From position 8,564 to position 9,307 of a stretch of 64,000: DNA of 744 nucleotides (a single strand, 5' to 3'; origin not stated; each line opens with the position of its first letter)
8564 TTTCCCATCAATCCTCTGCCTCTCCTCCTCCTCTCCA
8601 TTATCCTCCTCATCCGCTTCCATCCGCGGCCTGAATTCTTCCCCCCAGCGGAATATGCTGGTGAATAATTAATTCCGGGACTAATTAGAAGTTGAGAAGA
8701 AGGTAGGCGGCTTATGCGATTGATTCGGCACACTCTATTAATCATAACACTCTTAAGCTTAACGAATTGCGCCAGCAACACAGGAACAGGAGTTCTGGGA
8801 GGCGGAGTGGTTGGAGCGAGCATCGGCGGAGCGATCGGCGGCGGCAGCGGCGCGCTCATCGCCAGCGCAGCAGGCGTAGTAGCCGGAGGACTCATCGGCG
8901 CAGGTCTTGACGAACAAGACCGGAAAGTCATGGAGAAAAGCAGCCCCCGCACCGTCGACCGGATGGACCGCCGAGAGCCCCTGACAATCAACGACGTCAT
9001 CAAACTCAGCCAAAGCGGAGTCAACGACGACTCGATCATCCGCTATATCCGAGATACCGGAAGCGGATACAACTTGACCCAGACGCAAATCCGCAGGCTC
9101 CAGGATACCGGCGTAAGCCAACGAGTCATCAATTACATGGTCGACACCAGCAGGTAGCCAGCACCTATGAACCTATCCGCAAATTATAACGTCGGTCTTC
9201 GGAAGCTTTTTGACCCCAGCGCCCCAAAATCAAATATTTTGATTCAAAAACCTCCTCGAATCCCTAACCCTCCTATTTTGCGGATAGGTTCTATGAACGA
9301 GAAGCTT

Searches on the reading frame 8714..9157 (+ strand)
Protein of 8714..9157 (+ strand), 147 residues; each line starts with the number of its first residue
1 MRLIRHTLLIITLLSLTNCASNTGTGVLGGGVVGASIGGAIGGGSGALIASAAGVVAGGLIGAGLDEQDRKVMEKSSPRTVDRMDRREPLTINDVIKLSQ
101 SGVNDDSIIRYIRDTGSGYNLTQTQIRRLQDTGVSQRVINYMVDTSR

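Call 10: search_protein_families(library=pfam, proteins=[window:8714-9157:+], max_evalue=0.01)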
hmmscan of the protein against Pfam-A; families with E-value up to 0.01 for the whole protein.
window:8714-9157:+ (147 aa): 1 family
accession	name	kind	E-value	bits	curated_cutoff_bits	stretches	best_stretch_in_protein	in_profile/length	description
PF13488.11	Gly-zipper_Omp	-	9.3e-05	22.7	25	1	26-68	2-45/46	Glycine zipper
